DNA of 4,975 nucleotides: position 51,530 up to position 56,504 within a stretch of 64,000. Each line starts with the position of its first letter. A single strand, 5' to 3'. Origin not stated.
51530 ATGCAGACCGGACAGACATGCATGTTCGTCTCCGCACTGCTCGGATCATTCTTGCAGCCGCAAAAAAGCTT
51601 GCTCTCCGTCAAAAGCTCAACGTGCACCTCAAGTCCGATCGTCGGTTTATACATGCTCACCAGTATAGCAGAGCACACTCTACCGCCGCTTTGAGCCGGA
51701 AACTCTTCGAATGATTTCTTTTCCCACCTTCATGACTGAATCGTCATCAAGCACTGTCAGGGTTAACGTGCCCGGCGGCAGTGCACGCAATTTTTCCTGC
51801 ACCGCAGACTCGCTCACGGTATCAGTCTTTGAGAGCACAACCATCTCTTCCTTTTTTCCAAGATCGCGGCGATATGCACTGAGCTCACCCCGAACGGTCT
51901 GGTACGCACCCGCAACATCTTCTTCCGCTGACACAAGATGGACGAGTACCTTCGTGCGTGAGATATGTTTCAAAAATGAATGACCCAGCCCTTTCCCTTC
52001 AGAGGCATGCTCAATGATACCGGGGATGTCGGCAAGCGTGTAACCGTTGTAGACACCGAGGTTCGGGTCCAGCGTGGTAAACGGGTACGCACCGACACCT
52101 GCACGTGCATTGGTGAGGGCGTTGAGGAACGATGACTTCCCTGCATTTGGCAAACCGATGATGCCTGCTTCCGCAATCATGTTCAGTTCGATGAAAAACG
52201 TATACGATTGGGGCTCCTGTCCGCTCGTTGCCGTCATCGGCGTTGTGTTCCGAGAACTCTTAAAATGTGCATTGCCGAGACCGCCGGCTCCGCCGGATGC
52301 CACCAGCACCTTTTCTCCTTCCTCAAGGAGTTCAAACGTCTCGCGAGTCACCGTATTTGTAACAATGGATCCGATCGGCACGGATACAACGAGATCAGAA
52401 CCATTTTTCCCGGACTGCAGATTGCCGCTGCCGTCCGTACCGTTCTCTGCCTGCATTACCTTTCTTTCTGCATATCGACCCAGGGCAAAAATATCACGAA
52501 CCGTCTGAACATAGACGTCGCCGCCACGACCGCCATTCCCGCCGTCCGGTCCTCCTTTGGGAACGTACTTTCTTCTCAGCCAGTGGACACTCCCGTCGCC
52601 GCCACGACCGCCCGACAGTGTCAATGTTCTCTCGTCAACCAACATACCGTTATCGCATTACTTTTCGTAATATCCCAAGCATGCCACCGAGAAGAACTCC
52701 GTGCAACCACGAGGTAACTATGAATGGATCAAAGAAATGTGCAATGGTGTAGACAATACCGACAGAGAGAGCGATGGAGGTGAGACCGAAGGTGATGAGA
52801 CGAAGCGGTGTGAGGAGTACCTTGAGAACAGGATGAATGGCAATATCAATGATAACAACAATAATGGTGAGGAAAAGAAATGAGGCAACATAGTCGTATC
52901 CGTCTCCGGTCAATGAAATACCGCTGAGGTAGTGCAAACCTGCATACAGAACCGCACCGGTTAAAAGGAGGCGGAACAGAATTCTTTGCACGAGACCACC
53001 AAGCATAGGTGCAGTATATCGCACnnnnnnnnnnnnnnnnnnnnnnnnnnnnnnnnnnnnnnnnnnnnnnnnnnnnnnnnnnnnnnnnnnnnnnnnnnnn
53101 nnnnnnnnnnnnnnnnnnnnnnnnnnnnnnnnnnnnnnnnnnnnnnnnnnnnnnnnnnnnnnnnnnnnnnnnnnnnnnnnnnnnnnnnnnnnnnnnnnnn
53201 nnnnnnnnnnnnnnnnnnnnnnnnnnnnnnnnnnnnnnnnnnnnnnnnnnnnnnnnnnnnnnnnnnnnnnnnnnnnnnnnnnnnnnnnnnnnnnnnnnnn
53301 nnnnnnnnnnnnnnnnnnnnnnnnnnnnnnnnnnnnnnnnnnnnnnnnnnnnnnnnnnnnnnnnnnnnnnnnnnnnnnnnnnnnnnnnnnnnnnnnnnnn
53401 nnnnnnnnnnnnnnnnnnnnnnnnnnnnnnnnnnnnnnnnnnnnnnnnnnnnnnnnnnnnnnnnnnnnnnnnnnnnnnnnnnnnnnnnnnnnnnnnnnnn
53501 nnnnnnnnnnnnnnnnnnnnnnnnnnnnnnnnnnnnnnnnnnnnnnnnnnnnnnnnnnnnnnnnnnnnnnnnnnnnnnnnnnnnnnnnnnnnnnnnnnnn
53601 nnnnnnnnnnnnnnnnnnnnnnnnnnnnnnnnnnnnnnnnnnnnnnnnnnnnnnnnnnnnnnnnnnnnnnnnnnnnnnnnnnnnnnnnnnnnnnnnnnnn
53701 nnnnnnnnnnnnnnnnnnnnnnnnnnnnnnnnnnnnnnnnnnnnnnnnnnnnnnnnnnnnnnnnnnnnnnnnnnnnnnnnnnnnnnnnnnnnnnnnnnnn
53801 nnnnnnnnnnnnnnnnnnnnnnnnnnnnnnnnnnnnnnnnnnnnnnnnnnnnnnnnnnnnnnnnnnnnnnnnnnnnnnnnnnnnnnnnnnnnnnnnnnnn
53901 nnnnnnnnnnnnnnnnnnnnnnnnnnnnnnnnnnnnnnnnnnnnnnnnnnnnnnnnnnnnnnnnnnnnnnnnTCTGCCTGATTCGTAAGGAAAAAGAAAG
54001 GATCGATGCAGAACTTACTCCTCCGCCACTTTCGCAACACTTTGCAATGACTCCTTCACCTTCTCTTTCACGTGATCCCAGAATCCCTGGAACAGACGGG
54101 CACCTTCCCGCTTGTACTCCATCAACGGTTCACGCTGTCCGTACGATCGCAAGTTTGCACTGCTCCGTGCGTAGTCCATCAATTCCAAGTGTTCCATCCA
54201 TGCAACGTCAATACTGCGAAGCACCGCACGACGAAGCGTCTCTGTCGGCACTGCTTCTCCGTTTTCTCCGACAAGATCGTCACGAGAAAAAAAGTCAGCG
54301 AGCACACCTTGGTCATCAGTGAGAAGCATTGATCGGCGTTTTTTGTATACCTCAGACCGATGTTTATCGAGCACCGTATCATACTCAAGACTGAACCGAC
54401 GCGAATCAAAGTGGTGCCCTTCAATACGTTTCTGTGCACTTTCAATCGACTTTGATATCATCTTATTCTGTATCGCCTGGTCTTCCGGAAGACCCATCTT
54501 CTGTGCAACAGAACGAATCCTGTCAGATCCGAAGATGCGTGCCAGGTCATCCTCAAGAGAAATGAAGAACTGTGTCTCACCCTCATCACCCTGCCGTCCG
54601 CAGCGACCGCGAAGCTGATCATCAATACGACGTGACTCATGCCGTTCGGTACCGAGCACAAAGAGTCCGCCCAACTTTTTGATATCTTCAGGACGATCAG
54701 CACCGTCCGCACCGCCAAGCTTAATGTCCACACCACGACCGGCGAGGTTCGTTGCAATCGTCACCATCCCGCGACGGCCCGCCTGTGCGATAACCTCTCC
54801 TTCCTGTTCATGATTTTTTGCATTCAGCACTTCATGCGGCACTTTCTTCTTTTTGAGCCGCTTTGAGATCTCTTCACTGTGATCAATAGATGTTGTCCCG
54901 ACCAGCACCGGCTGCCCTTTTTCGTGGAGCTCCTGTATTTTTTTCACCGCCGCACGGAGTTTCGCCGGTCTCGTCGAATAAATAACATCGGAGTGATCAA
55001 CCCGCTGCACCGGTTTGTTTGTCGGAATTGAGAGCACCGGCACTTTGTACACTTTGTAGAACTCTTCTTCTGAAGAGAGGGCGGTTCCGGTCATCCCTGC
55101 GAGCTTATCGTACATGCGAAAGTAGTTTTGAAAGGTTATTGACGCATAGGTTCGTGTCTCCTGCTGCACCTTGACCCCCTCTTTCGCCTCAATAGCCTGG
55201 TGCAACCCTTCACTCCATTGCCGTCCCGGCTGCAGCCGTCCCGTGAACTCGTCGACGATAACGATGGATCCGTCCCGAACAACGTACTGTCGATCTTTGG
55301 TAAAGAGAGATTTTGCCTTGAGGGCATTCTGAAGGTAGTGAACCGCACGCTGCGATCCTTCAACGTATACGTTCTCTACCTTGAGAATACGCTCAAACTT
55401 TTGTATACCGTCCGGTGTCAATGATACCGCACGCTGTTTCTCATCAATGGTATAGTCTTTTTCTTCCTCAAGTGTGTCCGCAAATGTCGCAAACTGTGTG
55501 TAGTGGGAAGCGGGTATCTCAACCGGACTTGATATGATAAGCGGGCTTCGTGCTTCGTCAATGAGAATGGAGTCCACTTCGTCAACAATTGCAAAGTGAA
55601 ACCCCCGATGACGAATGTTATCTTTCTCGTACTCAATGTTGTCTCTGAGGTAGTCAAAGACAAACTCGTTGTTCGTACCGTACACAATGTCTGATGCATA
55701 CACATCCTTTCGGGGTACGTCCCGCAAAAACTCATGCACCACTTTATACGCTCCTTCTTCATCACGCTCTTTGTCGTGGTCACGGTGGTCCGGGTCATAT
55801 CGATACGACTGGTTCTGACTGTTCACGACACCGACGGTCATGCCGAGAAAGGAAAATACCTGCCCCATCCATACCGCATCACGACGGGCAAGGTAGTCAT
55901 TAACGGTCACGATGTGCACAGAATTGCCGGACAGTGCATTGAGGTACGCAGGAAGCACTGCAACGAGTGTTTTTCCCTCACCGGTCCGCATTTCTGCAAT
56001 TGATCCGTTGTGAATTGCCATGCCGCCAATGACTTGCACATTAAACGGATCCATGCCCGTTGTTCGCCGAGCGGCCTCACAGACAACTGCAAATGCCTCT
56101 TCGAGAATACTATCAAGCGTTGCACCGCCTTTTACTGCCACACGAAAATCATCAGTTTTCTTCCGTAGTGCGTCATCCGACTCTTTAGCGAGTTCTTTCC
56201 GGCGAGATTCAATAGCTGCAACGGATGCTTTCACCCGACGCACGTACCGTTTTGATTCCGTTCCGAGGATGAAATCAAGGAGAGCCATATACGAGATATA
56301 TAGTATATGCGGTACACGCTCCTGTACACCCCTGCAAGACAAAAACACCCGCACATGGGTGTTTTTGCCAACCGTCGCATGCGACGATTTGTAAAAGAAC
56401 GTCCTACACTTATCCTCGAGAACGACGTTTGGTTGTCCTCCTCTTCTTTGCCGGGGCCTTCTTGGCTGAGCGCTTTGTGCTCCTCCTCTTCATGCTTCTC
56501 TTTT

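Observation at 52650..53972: Second Panacea cassette: Panacea antitoxin - RelE/ParE-like ORF - holin-like (PF04020-type) membrane protein, in-line upstream of obg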

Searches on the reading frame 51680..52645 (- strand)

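Call 3: search_protein_families(library=pfam, proteins=[window:51680-52645:-], max_evalue=1)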
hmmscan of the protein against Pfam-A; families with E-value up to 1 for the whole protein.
window:51680-52645:- (321 aa): 4 families
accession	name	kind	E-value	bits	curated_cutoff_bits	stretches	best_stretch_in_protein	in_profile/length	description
PF01018.28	GTP1_OBG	-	1.2e-45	155.4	27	1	3-155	1-154/155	GTP1/OBG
PF01926.29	MMR_HSR1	-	2.3e-24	86.1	21.9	1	160-271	2-111/113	50S ribosome-binding GTPase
PF02421.24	FeoB_N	-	6e-09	36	27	1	161-240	4-88/156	Ferrous iron transport protein B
PF00350.29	Dynamin_N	-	4.5e-05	24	27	1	162-190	3-32/168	Dynamin family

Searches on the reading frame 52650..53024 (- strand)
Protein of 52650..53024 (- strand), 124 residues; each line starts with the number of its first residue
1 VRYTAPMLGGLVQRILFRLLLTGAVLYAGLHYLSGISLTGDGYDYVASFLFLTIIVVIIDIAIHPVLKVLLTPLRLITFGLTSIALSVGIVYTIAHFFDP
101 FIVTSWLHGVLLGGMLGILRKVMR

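Call 3: search_protein_families(library=pfam, proteins=[window:52650-53024:-], max_evalue=1)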
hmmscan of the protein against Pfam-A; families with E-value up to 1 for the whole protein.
window:52650-53024:- (124 aa): 2 families
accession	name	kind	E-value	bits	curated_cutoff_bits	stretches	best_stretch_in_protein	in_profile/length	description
PF04020.18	Phage_holin_4_2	-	7.2e-09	36.6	28.8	1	14-119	2-102/105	Mycobacterial 4 TMS phage holin, superfamily IV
PF14184.11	YrvL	-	0.35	11.4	27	1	19-112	11-105/127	Regulatory protein YrvL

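Call 4: search_protein_families(library=ncbifam, proteins=[window:52650-53024:-], max_evalue=1)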
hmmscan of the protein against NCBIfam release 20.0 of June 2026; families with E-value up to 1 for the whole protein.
window:52650-53024:- (124 aa): 3 families
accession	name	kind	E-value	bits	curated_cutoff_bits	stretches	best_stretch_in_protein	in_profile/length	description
TIGR03579.1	EF_0833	hypoth_equivalog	0.056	13.3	215.45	1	38-122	49-132/209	conserved hypothetical protein EF_0833/AHA_3914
NF047439.1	prenyl_LA_0991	equivalog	0.083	12.6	300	1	43-105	90-151/275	LA_0991 family prenyltransferase-like protein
NF053700.1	bfi2_fam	equivalog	0.1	12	350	1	13-80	141-203/294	Bf21 family immunity protein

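Call 5: search_protein_families(library=padloc, proteins=[window:52650-53024:-], max_evalue=1)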
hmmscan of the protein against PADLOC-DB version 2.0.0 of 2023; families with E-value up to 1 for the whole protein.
window:52650-53024:- (124 aa): 0 families

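Call 10: search_protein_families(library=phrogs, proteins=[window:52650-53024:-], max_evalue=1)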
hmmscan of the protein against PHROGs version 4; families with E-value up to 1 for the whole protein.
window:52650-53024:- (124 aa): 0 families

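Call 26: find_related_loci(query=window:52650-53024:-, collection=genome_contigs, flank=5000)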
Query window:52650-53024:- (124 aa) in genome_contigs; peptide patterns used: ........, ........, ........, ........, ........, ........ (x = any residue, [..] = any of these).
126 stretches matched a pattern, but none encodes a relative of the query by tblastn (E <= 1e-3).

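Call 34: find_homologous_proteins(query=window:52650-53024:-, max_evalue=0.001)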
Query window:52650-53024:- (124 aa): 2 proteins with E <= 0.001 among 68 candidates.
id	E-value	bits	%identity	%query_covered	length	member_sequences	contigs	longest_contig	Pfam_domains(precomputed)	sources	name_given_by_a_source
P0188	5.0e-64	232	100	95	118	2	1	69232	PF04020.19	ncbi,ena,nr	ncbi:MAG: phage holin family protein [Candidatus Kaiserbacteria bacterium]|nr:phage holin family pro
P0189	4.4e-35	139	60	98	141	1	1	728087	PF04020.19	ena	-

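Call 35: find_encoding_contigs(protein=P0189, flank=8000, max_places=2)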
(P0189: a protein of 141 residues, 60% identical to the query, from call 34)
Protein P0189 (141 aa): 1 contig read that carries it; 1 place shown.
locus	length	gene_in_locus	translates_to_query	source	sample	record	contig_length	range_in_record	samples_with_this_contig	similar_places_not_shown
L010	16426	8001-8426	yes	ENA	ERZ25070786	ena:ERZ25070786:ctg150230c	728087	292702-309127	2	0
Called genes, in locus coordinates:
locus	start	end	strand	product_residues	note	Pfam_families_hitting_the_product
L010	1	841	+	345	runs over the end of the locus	-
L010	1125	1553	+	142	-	-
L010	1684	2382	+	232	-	PF00590:TP_methylase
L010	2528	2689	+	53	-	-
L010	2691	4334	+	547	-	PF01935:DUF87 (faint), PF10412:TrwB_AAD_bind (faint)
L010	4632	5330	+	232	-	PF00932:LTD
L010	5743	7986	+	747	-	PF07517:SecA_DEAD, PF01043:SecA_PP_bind, PF21090:P-loop_SecA, PF07516:SecA_SW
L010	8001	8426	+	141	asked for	PF04020:Phage_holin_4_2 (faint)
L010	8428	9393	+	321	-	PF01018:GTP1_OBG, PF01926:MMR_HSR1, PF02421:FeoB_N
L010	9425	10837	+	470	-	PF02934:GatB_N, PF02637:GatB_Yqey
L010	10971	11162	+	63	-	-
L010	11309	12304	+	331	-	PF00044:Gp_dh_N, PF02800:Gp_dh_C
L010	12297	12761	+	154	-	PF02502:LacAB_rpiB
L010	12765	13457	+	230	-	PF00834:Ribul_P_3_epim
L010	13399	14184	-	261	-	-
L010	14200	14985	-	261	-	PF00520:Ion_trans (weak), PF07885:Ion_trans_2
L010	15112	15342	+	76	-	-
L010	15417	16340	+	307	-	PF13292:DXP_synthase_N, PF00456:Transketolase_N, PF00676:E1_dh (weak)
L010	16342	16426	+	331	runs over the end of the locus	PF02779:Transket_pyr, PF02780:Transketolase_C, PF22613:Transketolase_C_1 (weak)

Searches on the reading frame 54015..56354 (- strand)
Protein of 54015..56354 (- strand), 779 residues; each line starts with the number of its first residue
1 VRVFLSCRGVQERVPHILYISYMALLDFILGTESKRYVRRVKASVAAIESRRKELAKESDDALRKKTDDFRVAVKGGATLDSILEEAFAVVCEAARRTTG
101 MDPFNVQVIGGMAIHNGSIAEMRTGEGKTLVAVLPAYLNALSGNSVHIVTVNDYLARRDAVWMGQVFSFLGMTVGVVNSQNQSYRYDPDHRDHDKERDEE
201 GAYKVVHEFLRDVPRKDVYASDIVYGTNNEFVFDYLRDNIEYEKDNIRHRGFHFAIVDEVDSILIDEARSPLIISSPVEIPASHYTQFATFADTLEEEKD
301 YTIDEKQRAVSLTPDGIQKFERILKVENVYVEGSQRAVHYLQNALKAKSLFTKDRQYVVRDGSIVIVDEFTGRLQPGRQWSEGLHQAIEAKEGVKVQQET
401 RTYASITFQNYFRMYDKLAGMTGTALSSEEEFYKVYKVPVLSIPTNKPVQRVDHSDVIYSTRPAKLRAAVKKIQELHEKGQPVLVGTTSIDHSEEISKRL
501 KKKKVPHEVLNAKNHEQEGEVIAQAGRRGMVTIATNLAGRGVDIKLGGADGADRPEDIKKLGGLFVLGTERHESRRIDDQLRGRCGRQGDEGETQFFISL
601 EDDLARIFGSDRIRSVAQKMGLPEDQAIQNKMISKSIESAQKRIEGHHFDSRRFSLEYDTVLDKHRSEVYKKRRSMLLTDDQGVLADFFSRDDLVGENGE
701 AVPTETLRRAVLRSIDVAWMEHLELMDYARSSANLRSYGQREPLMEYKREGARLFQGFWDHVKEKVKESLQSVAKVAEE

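Call 3: search_protein_families(library=pfam, proteins=[window:54015-56354:-], max_evalue=1)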
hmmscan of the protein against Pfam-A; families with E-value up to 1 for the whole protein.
window:54015-56354:- (779 aa): 8 families
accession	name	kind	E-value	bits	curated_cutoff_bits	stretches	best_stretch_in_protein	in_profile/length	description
PF07517.20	SecA_DEAD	-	4.9e-116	387.5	24.6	1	29-432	4-289/290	SecA DEAD-like domain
PF21090.3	P-loop_SecA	-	3.1e-76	256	27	2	448-549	1-102/205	SecA P-loop domain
PF01043.26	SecA_PP_bind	-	5.7e-40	136.8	23.5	1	283-389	4-110/110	SecA preprotein cross-linking domain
PF07516.18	SecA_SW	-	1.6e-34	120.2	26.7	2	704-772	130-198/200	SecA Wing and Scaffold domain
PF00270.35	DEAD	-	0.00021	21.5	26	1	119-264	18-130/167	DEAD/DEAH box helicase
PF00271.37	Helicase_C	-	0.00084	20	23.5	1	472-545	5-82/110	Helicase conserved C-terminal domain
PF14593.12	PH_3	-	0.026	15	25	0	344-409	19-85/104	PH domain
PF20162.4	Etd1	-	0.22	12.5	27.5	0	632-685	39-95/98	Septation protein etd1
